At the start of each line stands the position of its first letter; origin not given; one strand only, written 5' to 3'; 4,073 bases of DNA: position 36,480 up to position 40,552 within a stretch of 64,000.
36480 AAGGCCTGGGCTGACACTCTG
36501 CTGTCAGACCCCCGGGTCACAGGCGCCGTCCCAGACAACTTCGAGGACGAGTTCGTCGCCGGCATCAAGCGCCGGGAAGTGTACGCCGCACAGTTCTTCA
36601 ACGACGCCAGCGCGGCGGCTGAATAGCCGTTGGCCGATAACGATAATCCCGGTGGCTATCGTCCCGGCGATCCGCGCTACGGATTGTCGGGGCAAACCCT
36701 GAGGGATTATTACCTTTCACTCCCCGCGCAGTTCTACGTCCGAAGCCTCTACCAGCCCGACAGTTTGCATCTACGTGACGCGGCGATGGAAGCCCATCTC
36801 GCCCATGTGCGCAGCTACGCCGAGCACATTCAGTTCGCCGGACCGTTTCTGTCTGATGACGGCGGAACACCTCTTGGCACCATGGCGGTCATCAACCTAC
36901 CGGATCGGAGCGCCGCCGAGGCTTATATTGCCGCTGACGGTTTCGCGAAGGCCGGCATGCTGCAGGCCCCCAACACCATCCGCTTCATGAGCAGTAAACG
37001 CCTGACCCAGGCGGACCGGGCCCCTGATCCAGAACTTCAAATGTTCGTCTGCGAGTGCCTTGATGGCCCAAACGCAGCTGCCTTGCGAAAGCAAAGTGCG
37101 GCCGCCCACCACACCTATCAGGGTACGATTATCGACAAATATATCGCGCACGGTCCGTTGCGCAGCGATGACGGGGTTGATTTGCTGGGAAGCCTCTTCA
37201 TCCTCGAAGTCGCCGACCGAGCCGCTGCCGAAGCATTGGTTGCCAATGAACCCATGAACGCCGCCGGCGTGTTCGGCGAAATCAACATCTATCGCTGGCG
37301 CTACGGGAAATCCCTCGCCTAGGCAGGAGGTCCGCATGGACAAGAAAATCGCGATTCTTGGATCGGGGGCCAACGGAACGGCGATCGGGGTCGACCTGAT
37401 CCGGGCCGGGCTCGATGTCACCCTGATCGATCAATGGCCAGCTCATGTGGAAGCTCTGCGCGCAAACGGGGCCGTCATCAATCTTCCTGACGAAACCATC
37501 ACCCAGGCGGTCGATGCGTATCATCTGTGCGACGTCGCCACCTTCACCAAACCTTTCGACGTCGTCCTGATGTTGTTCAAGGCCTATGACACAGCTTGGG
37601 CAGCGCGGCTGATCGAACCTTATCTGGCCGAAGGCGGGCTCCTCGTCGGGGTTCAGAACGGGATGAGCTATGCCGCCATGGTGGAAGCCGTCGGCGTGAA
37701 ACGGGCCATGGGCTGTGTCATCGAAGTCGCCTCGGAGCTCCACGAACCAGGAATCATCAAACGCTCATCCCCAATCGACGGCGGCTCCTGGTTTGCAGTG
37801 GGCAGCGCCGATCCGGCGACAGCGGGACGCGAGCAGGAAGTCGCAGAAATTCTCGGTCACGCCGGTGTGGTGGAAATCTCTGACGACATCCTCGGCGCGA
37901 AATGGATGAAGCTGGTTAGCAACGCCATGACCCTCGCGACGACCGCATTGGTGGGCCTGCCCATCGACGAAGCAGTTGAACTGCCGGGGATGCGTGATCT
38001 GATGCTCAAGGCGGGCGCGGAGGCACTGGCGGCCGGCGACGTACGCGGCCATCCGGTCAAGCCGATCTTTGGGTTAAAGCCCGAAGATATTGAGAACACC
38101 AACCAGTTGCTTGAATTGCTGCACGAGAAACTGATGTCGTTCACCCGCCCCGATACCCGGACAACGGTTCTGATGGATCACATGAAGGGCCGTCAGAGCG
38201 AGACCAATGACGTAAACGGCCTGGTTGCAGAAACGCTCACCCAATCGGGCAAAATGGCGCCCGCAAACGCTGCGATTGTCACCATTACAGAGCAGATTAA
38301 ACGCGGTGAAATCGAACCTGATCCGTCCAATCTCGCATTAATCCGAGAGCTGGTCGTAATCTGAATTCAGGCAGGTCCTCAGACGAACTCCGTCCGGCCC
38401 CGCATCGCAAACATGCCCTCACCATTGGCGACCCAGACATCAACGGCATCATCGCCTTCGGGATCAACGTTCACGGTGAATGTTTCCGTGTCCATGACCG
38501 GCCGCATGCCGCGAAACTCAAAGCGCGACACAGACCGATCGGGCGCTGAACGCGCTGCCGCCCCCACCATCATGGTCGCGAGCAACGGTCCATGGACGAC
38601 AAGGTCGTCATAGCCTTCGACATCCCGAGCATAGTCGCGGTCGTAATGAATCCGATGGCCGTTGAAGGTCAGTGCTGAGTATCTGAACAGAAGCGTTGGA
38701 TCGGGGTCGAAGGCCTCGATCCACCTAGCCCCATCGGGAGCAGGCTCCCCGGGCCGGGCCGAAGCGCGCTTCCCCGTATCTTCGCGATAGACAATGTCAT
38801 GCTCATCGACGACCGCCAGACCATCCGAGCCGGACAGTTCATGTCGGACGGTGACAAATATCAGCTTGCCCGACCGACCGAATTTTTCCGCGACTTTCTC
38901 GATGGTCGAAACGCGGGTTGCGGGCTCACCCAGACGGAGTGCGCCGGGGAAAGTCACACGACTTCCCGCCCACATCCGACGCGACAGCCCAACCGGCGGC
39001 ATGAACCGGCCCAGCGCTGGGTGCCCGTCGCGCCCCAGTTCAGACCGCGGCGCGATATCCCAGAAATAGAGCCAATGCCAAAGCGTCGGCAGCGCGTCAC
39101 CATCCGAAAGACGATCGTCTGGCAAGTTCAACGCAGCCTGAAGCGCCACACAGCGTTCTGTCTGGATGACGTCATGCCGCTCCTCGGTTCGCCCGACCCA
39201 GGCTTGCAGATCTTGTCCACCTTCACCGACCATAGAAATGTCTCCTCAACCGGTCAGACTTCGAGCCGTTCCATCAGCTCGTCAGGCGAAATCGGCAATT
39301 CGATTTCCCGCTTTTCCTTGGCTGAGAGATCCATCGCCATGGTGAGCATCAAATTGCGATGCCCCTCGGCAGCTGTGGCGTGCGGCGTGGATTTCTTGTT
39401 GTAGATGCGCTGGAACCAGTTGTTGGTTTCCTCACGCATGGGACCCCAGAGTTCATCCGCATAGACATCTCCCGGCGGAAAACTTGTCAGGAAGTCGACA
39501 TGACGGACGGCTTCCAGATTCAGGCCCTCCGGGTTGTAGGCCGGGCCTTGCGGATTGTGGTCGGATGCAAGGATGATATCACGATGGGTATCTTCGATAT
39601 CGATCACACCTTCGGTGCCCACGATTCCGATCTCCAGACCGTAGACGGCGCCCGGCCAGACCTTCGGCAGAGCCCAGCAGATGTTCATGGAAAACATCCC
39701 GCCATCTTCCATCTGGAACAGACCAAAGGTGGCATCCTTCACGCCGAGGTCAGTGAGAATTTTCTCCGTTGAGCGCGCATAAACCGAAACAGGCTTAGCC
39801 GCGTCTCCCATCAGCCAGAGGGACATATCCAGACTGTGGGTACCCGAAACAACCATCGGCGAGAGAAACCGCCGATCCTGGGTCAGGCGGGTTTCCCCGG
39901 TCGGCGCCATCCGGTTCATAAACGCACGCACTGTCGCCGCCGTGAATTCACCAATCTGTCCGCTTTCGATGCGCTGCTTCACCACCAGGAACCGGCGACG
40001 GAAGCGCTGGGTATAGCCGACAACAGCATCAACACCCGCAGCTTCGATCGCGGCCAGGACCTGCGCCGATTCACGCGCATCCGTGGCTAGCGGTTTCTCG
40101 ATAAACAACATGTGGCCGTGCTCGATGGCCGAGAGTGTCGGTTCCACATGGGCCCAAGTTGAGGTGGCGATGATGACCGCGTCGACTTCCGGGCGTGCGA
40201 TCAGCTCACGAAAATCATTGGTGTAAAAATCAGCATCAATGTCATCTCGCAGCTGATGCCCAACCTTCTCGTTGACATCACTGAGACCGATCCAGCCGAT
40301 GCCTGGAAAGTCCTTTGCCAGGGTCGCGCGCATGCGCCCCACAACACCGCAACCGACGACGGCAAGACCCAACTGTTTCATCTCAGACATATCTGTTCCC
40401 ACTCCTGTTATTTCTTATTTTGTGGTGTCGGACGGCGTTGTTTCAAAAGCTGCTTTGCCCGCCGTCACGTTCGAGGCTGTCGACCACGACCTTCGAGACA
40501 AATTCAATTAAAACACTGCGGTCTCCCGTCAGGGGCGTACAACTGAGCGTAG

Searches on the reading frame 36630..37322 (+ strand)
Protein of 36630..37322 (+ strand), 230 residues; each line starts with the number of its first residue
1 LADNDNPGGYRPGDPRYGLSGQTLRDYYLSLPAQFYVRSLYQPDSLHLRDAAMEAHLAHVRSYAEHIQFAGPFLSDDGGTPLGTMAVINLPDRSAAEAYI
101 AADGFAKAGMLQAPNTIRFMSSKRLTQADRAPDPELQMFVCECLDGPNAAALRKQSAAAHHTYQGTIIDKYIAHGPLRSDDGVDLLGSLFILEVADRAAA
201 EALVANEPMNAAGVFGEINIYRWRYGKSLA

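Call 39: search_protein_families(library=pfam, proteins=[window:36630-37322:+], max_evalue=0.00001)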
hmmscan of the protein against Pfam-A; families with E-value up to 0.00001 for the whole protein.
window:36630-37322:+ (230 aa): 1 family
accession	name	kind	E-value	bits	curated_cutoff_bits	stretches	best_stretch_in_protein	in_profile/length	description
PF03795.20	YCII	-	6.5e-22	78.2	24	2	139-224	3-95/95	YCII-related domain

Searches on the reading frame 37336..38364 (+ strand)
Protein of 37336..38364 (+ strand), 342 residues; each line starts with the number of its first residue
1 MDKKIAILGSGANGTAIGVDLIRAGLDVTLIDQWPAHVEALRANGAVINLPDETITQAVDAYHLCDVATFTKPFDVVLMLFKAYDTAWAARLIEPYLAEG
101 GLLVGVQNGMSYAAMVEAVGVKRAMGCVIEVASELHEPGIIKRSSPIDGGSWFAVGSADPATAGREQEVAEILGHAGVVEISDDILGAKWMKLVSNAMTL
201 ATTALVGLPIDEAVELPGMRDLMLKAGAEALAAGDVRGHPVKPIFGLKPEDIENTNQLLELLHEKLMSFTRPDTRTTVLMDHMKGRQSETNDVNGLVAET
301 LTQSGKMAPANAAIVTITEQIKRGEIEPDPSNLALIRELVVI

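Call 39: search_protein_families(library=pfam, proteins=[window:37336-38364:+], max_evalue=0.00001)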
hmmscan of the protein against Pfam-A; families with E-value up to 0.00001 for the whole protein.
window:37336-38364:+ (342 aa): 2 families
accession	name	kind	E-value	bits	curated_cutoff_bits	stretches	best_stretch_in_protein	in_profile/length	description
PF02558.23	ApbA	-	1.2e-23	83.9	22.2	1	5-144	1-138/150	Ketopantoate reductase PanE/ApbA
PF08546.17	ApbA_C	-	2.5e-11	44.5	22.7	1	184-320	1-123/125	Ketopantoate reductase PanE/ApbA C terminal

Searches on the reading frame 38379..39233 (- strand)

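Call 39: search_protein_families(library=pfam, proteins=[window:38379-39233:-], max_evalue=0.00001)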
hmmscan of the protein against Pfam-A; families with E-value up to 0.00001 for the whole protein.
window:38379-39233:- (284 aa): 1 family
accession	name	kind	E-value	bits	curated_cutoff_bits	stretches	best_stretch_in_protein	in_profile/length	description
PF13452.11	FAS1_DH_region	-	3.1e-07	31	22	1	77-143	66-131/132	FAS1-like, dehydratase domain region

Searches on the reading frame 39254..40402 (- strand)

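Call 39: search_protein_families(library=pfam, proteins=[window:39254-40402:-], max_evalue=0.00001)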
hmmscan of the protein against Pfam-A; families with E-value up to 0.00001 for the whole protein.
window:39254-40402:- (382 aa): 3 families
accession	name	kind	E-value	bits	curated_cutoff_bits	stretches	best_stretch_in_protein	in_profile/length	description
PF01408.29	GFO_IDH_MocA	-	7.4e-18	65.8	24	1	13-130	3-120/120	Oxidoreductase family, NAD-binding Rossmann fold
PF22725.1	GFO_IDH_MocA_C3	-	2.2e-13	50.7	27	1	139-267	2-123/124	GFO/IDH/MocA C-terminal domain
PF02894.22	GFO_IDH_MocA_C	-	1.3e-11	45.2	22.9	1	142-369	1-218/218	Oxidoreductase family, C-terminal alpha/beta domain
